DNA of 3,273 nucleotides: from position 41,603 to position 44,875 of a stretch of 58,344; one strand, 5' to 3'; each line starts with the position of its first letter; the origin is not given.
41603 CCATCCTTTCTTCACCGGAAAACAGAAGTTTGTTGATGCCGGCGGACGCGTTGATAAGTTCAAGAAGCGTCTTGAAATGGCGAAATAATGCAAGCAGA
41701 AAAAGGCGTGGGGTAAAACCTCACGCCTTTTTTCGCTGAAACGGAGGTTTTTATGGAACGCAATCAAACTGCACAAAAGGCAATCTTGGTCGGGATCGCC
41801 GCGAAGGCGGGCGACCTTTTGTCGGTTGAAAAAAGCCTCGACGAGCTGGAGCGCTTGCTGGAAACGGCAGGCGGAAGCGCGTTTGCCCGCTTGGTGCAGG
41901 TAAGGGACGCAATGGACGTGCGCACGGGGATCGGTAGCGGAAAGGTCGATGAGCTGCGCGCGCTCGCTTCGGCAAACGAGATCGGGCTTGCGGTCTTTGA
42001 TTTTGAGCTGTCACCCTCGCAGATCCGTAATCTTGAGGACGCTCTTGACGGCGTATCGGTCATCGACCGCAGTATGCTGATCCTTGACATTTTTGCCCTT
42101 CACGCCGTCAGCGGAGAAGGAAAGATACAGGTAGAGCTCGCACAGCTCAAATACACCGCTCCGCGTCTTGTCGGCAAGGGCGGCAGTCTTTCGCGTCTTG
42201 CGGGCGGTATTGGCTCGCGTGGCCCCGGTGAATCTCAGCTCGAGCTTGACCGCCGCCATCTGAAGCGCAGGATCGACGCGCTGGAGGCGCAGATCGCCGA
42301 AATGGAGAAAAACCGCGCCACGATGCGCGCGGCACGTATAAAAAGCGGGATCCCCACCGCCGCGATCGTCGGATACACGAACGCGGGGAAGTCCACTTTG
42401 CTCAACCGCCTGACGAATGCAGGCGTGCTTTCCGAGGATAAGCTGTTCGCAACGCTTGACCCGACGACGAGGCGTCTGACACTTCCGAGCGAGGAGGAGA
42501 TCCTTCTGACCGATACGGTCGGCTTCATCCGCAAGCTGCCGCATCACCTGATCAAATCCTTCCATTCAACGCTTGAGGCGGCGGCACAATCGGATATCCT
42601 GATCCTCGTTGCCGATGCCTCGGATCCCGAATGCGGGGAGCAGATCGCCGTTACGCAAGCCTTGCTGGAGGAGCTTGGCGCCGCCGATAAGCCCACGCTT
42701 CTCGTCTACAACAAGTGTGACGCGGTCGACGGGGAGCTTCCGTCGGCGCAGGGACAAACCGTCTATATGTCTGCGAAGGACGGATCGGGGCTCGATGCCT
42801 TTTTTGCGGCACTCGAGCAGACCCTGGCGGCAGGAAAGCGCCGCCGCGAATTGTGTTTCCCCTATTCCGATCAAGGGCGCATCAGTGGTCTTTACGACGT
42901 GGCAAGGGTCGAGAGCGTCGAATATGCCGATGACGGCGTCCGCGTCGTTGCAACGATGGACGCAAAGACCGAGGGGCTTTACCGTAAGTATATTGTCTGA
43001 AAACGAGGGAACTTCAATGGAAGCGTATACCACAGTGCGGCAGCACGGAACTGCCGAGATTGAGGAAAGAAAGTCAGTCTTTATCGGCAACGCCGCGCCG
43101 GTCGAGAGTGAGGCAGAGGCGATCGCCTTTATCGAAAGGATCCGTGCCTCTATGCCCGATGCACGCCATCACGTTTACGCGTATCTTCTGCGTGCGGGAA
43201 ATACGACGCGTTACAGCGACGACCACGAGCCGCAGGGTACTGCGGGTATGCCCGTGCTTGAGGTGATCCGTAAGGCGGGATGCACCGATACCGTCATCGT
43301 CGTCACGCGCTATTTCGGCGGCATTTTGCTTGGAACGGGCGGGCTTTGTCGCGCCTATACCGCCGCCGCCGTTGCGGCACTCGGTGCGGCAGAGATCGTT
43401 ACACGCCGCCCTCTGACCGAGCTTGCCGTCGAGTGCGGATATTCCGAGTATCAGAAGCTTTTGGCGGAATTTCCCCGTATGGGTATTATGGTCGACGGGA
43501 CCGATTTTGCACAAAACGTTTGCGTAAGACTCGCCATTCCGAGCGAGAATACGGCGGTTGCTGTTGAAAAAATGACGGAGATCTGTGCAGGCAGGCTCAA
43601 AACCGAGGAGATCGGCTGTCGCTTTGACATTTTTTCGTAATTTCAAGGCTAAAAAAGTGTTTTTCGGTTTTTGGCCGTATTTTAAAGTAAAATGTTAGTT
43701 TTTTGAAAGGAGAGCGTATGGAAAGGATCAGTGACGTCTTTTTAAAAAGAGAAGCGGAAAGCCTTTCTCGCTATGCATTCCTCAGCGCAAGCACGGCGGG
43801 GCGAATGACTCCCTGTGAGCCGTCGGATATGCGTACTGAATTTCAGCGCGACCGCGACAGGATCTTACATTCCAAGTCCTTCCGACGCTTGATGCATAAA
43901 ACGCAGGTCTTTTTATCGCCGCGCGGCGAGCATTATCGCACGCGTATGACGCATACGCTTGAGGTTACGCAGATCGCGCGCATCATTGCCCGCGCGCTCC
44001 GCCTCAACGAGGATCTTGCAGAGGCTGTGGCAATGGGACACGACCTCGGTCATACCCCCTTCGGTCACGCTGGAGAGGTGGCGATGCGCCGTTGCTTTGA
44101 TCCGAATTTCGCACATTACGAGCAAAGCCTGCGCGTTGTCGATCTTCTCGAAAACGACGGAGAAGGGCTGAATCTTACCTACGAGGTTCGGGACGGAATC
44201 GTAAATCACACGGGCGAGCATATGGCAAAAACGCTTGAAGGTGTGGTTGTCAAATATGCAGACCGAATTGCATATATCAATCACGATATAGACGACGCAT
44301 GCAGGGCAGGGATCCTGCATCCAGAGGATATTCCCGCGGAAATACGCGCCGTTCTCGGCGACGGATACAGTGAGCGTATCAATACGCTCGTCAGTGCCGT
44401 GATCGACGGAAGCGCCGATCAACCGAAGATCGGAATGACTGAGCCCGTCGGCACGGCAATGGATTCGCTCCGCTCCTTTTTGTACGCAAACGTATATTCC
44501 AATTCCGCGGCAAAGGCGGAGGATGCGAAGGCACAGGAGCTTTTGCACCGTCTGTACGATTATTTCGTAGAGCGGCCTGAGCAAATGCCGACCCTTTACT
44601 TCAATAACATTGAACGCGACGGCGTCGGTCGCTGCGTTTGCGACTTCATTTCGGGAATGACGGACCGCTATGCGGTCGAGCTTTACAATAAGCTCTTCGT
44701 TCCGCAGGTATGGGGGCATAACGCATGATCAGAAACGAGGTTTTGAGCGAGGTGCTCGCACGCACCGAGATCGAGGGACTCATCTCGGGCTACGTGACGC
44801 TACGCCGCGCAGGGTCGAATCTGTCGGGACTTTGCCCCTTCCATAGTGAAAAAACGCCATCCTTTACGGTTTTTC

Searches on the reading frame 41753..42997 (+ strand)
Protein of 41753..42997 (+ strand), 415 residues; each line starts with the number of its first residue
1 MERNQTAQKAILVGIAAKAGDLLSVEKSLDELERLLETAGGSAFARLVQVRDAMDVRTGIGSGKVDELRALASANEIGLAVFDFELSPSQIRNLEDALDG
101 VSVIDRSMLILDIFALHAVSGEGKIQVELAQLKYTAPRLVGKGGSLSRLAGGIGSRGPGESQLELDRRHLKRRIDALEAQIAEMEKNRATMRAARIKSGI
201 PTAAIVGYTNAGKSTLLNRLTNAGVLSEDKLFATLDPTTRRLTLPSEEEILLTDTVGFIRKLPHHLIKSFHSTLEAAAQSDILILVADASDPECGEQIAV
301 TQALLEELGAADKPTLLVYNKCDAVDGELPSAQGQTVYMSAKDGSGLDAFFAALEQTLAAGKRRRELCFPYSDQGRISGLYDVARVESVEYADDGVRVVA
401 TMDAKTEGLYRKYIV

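Call 64: search_protein_families(library=pfam, proteins=[window:41753-42997:+], max_evalue=0.00001)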
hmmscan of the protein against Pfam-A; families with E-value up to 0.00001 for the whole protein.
window:41753-42997:+ (415 aa): 3 families
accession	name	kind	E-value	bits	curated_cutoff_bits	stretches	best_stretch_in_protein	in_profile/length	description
PF16360.10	GTP-bdg_M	-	3.1e-29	101.8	29.5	1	117-195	1-79/79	GTP-binding GTPase Middle Region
PF13167.11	GTP-bdg_N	-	1.1e-28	100.1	25.4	1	26-115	1-89/89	GTP-binding GTPase N-terminal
PF01926.29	MMR_HSR1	-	3.7e-21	75.8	21.9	1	203-321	2-113/113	50S ribosome-binding GTPase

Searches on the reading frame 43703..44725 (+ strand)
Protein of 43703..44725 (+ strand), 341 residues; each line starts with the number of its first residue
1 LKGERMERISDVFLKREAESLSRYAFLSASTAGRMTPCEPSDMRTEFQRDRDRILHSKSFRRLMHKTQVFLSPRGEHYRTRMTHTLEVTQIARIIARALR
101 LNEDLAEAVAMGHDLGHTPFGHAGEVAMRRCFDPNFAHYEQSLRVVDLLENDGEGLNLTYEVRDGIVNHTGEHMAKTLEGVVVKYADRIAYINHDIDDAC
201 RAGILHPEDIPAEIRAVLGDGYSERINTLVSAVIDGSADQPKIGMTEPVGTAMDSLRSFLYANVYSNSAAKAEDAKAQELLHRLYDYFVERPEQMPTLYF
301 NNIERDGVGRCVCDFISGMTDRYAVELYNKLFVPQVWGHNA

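Call 10: search_protein_families(library=pfam, proteins=[window:43703-44725:+], max_evalue=0.001)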
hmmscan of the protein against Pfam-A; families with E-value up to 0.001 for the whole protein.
window:43703-44725:+ (341 aa): 2 families
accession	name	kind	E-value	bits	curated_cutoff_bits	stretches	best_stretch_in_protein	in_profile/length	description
PF13286.11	HD_assoc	-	2.8e-24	85.9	22.2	1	243-329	1-90/91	Phosphohydrolase-associated domain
PF01966.28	HD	-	6.4e-15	55.9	22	1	82-190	2-114/116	HD domain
